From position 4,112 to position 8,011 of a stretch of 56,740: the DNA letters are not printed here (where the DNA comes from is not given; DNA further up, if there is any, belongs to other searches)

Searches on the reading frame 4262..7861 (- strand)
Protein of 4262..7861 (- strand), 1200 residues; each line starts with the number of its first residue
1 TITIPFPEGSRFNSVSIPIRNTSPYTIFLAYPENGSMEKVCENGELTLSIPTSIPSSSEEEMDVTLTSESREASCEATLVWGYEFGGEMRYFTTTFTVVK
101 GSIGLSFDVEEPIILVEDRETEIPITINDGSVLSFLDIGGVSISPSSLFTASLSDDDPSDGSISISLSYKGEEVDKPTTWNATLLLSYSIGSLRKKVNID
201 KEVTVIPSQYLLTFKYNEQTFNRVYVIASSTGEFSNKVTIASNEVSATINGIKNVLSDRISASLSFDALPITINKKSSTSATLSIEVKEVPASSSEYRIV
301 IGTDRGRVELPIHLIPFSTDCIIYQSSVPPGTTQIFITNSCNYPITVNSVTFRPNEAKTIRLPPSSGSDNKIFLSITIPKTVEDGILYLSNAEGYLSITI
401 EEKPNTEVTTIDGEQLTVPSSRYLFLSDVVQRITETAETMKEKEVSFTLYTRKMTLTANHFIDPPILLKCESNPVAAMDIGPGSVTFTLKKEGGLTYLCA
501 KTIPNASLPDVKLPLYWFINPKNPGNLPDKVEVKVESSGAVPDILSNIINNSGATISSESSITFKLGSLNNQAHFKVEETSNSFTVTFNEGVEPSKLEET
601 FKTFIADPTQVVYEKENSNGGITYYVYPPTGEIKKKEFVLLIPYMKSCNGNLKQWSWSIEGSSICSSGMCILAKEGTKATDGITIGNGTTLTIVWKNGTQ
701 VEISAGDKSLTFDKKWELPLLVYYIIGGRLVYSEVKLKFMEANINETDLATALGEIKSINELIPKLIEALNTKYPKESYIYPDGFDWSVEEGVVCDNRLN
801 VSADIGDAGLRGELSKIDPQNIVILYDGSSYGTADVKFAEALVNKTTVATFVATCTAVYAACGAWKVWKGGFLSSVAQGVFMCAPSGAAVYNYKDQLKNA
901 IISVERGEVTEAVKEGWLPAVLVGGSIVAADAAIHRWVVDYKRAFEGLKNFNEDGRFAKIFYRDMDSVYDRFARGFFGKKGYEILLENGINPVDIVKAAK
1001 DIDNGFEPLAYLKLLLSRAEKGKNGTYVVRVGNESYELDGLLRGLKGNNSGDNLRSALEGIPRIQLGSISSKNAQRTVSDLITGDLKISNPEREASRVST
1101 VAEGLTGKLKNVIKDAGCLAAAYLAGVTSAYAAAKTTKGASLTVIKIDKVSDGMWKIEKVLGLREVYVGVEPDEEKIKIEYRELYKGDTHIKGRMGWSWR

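Call 41: search_protein_representatives(protein=window:4262-7861:-)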
Query: 1200 residues. Proteins with E-value up to 0.001 (for the whole library): 1; up to 1e-10: 1; up to 1e-30: 1. The best 1 are listed.
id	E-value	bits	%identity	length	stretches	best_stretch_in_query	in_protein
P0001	0.0e+00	2681.1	100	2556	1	1-1200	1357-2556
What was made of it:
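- No homologue of the last 1,200 aa was found in 1.84e9 representatives (call 41).
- Tried and rejected: Full HMMER search of the last 1,200 aa against 1.84e9 representatives: only the protein itself (call 41).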

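Call 68: list_cluster_members(proteins=[P0001, P0002, P0003, L001:3-677:+, L001:792-1184:+])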
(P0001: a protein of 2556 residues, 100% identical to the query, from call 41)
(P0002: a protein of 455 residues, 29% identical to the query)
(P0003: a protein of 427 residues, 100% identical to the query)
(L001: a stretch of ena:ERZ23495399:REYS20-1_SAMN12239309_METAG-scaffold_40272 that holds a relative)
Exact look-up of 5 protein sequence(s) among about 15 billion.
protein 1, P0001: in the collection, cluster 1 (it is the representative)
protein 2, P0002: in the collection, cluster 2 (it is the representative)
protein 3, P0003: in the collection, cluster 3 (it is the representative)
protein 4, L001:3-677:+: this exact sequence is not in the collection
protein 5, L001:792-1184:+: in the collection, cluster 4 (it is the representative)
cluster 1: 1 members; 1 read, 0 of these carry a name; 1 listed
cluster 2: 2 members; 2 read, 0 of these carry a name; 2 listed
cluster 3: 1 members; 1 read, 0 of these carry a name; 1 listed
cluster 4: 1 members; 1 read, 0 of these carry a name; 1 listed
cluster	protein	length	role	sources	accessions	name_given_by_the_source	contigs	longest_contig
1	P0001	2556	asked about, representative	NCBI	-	-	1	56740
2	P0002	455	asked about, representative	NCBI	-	-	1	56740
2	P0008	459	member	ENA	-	-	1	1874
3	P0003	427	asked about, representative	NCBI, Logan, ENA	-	-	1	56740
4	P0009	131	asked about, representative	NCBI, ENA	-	-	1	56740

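Call 69: find_encoding_contigs(protein=P0008, flank=10000)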
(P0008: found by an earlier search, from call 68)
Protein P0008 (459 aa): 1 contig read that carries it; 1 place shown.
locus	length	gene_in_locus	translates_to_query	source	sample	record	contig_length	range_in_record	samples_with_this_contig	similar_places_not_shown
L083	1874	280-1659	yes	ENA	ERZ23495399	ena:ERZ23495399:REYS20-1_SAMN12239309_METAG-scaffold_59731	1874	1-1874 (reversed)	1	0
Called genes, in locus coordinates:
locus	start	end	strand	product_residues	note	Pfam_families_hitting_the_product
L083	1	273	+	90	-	?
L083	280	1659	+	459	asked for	-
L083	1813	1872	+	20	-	?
